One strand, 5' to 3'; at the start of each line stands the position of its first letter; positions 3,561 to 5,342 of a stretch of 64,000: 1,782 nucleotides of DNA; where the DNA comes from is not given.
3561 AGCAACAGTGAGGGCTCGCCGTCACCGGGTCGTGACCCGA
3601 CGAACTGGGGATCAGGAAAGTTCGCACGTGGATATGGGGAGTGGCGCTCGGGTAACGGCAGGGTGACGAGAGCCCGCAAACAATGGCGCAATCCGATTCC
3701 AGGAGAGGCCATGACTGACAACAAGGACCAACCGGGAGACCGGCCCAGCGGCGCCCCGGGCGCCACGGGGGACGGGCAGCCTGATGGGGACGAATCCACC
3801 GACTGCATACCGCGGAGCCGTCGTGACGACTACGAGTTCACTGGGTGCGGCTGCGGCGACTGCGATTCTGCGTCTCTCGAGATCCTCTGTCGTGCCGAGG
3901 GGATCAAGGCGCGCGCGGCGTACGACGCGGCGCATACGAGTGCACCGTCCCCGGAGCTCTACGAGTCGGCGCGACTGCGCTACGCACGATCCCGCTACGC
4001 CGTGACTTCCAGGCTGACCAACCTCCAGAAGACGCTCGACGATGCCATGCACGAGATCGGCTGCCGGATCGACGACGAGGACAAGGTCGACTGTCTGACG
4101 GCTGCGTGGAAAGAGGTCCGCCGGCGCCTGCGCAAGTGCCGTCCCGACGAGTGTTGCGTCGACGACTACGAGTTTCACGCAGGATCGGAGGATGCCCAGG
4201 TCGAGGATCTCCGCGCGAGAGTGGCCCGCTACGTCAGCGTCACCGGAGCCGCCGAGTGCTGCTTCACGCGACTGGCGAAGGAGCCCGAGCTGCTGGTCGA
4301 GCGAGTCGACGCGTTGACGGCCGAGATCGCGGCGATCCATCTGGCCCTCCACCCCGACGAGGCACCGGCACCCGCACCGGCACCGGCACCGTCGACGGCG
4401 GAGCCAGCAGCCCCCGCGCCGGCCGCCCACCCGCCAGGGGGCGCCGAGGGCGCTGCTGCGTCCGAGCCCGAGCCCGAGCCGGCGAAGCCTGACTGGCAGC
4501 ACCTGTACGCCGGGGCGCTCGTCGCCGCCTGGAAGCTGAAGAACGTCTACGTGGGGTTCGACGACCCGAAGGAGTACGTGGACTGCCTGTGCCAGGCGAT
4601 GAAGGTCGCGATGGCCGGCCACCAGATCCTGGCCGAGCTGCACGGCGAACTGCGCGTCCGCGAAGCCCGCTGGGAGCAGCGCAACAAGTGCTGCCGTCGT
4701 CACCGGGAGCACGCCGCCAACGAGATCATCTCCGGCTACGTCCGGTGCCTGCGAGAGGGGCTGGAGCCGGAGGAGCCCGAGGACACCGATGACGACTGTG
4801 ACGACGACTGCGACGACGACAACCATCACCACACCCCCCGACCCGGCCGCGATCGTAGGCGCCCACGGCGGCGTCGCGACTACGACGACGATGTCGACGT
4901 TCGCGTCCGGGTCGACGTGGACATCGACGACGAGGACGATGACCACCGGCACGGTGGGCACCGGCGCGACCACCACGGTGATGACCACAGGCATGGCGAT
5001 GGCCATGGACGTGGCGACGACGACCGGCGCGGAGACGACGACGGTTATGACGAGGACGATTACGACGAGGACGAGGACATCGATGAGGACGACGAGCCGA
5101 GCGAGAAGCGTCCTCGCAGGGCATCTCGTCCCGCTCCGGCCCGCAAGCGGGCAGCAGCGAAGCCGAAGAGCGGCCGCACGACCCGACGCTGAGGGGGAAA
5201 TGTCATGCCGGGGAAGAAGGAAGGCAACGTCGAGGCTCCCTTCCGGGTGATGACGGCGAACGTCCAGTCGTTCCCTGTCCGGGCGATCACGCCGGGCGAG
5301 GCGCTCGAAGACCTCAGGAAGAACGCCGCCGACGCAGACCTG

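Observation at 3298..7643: Three-gene operon (orphan Cys-rich polyampholyte protein, EEP-peptidase-muramidase, holin-like protein) set head-to-head with a contractile-injection-system locus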

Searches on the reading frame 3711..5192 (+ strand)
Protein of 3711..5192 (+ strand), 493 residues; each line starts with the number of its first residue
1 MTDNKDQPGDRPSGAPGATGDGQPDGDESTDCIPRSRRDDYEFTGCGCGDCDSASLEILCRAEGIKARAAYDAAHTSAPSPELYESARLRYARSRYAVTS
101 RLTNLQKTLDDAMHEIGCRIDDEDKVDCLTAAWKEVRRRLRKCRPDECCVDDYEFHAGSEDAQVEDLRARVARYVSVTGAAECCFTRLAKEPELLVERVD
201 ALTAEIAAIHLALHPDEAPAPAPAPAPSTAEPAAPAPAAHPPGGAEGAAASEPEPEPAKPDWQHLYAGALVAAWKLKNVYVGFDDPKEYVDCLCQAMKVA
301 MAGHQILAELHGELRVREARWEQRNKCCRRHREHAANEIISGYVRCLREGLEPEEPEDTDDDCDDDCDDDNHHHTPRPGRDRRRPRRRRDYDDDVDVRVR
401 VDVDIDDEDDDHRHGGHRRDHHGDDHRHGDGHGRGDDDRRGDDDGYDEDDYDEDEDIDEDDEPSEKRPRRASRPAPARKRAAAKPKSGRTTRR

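Call 11: search_protein_families(library=pfam, proteins=[window:3711-5192:+], max_evalue=0.01)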
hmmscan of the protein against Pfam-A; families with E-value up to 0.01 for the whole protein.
window:3711-5192:+ (493 aa): 0 families

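Call 12: search_protein_families(library=phrogs, proteins=[window:3711-5192:+], max_evalue=0.01)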
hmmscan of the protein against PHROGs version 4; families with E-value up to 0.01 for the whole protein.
window:3711-5192:+ (493 aa): 0 families

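Call 13: search_protein_families(library=ncbifam, proteins=[window:3711-5192:+], max_evalue=0.01)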
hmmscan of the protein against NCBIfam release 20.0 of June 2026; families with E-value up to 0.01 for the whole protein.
window:3711-5192:+ (493 aa): 0 families

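Call 17: find_homologous_proteins(query=window:3711-5192:+)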
Query window:3711-5192:+ (493 aa): 3 proteins with E <= 0.001 among 8000 candidates.
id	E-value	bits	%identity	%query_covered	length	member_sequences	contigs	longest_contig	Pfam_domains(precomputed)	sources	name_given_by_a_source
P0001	9.4e-129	449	57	71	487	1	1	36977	-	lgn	-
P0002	4.1e-26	110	29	60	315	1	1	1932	-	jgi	jgi:hypothetical protein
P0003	9.3e-24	102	30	59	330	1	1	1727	-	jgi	jgi:hypothetical protein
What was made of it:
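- Tried and rejected: It gave only 3 hits, probably because the low-complexity tail filled the candidate list (call 17).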

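Call 19: find_encoding_contigs(protein=P0001, flank=10000, max_places=4)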
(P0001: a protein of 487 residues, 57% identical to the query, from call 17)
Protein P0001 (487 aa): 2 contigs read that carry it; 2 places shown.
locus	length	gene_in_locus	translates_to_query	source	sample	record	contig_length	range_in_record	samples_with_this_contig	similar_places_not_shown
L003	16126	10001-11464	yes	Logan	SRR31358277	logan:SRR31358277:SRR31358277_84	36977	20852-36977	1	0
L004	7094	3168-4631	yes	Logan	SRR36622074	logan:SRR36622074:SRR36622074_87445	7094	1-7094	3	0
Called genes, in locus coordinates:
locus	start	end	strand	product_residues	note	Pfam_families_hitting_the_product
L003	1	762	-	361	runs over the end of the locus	PF05954:Phage_GPD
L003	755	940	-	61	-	-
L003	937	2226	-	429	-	PF19266:CIS_tube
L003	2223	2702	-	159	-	PF06841:Phage_T4_gp19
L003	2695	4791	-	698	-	PF04984:Phage_sheath_1 (weak), PF17482:Phage_sheath_1C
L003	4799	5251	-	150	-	PF06841:Phage_T4_gp19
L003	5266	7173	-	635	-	PF04984:Phage_sheath_1, PF17482:Phage_sheath_1C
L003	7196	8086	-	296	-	-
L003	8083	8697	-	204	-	PF14065:Pvc16_N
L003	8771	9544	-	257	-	PF03704:BTAD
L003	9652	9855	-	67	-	-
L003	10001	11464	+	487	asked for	-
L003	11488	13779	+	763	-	PF00082:Peptidase_S8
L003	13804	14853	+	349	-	-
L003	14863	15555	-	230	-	PF01548:DEDD_Tnp_IS110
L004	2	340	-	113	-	?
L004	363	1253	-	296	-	-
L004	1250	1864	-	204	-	PF14065:Pvc16_N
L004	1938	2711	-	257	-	PF03704:BTAD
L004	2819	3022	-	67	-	-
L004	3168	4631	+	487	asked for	-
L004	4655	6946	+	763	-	PF00082:Peptidase_S8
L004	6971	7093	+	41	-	?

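Call 36: find_related_loci(query=A2, collection=genome_contigs, flank=10000)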
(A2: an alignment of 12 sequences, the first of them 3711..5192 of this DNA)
Query A2 (493 aa) in genome_contigs; peptide patterns used: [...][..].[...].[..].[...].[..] (x = any residue, [..] = any of these).
24 stretches matched a pattern; 13 encode a relative of the query (tblastn E <= 1e-3); 13 distinct loci.
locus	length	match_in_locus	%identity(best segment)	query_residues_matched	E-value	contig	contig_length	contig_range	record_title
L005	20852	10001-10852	31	48-365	5e-31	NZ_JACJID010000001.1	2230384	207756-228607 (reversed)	Kutzneria viridogrisea strain DSM 43850 Ga0436927_01, whole genome shotgun sequence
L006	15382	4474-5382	27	11-343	9e-29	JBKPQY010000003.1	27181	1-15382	MAG: Actinomycetota bacterium isolate GS_EKS_MAG_00063 GS_EKS_000000601564, whole genome shotgun sequence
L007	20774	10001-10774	28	49-343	6e-28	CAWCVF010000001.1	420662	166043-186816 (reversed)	MAG: uncultured Actinomycetota bacterium isolate MFD05088.bin.1.104 genome assembly, contig: contig_13611, whole genome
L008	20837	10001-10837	30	48-360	9e-27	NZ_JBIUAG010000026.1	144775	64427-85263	Kutzneria sp. NPDC052558 NPDC052558_381_G6.ctg-0026, whole genome shotgun sequence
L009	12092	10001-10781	36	48-345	1e-36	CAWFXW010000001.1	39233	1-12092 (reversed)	MAG: uncultured Actinomycetes bacterium isolate MFD06714.bin.2.131 genome assembly, contig: contig_101447, whole genome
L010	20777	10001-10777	27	50-343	3e-26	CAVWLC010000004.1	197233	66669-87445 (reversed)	MAG: uncultured Actinomycetota bacterium isolate MFD09368.bin.1.203 genome assembly, contig: contig_20639, whole genome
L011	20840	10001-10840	30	48-356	6e-24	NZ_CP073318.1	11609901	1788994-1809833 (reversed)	Kutzneria sp. CA-103260 chromosome, complete genome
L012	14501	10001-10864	30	31-345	3e-22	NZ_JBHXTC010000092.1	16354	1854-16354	Streptomyces sp. NPDC127106 NPDC127106_T51_F9.ctg-0092, whole genome shotgun sequence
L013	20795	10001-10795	29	47-345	1e-22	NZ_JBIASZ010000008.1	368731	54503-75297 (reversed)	Streptomyces sp. NPDC001903 NPDC001903_121_G7.ctg-0008, whole genome shotgun sequence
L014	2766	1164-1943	26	49-343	2e-22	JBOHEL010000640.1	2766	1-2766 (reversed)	MAG: Sciscionella sp. isolate SE1509_metabat2.bin.19 NODE_24007_length_2766_cov_2.497537, whole genome shotgun sequence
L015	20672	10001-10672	27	84-343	7e-22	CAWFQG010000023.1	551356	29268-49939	MAG: uncultured Actinomycetota bacterium isolate MFD05841.bin.1.269 genome assembly, contig: contig_44735, whole genome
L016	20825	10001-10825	29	51-354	3e-21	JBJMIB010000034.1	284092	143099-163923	MAG: Jatrophihabitantaceae bacterium isolate H2_16_all_fractions_metab_126_69_30 k255_8362630, whole genome shotgun sequ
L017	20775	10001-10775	27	51-343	3e-19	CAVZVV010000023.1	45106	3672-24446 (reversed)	MAG: uncultured Actinomycetes bacterium isolate MFD02134.bin.2.245 genome assembly, contig: contig_57449, whole genome s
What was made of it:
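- Tried and rejected: A 12-sequence alignment worked (call 36).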

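Call 40: search_protein_families(library=pfam, alignment_id=A1, max_evalue=0.01)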
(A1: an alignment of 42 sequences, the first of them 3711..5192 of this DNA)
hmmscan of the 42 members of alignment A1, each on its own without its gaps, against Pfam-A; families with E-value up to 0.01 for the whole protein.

A. member 1, window:3711-5192:+ (493 aa): 0 families

B. families by the number of members that match (of 42 scanned): 11 families
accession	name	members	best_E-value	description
PF24423.1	OVT1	1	2.5e-05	Major antigen, helical domain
PF00261.25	Tropomyosin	1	8.8e-05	Tropomyosin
PF05192.23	MutS_III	1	0.0012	MutS domain III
PF20570.3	DUF6779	1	0.0018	Domain of unknown function (DUF6779)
PF08614.16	ATG16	1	0.0022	Autophagy protein 16 (ATG16)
PF02016.21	Peptidase_S66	1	0.0036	LD-carboxypeptidase N-terminal domain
PF06810.17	Phage_scaffold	1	0.0039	Phage capsid assembly scaffolding protein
PF23404.1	FAZ1_C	1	0.0048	FAZ1, C-terminal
PF06009.19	Laminin_II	1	0.0053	Laminin Domain II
PF16326.10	ABC_tran_CTD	1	0.0061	ABC transporter C-terminal domain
PF16740.10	SKA2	1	0.0087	Spindle and kinetochore-associated protein 2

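Call 82: search_protein_families(library=pfam, proteins=[L003:13804-14853:+], max_evalue=1)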
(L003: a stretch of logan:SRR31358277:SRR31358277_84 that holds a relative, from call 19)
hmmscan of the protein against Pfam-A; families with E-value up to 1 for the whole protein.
L003:13804-14853:+ (349 aa): 1 family
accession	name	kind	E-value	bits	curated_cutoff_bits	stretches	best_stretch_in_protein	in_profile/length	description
PF06305.16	LapA_dom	-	0.0015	18.8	28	1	8-47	24-63/64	Lipopolysaccharide assembly protein A domain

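Call 92: search_protein_families(library=pfam, proteins=[L010:11086-14262:+], max_evalue=0.001)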
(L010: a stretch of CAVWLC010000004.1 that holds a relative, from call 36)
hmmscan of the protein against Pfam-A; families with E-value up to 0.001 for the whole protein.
L010:11086-14262:+ (1058 aa): 1 family
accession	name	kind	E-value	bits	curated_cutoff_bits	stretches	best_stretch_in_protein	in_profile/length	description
PF13699.11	eCIS_core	-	2.9e-19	69.4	22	1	39-109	5-77/79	eCIS core domain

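Call 106: list_cluster_members(proteins=[window:3711-5192:+, window:5205-7310:+, window:7314-7643:+, P0004])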
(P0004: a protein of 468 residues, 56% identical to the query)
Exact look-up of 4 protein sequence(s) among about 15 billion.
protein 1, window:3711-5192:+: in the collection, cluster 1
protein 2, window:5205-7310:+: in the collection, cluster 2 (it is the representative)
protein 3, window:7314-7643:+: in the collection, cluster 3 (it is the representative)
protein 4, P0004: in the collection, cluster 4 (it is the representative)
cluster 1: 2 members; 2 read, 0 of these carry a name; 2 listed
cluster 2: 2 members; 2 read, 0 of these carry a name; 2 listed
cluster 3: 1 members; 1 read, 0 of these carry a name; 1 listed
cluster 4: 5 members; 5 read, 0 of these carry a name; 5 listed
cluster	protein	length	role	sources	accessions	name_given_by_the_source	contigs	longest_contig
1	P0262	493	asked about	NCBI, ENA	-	-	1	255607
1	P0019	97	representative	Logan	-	-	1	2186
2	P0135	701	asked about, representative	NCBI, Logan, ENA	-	-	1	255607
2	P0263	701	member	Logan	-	-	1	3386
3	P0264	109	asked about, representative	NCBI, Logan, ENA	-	-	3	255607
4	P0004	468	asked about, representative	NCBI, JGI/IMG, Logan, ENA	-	-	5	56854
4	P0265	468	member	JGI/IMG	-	-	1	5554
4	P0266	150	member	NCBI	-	-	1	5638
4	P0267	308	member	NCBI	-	-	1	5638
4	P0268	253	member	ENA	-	-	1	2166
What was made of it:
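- Checked: Gene 1 starts at ATG 3711, and exactly this 493-aa product is on record (call 106).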

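Call 107: search_protein_families(library=padloc, proteins=[window:3711-5192:+], max_evalue=0.01)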
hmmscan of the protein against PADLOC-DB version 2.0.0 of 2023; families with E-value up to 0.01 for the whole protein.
window:3711-5192:+ (493 aa): 0 families
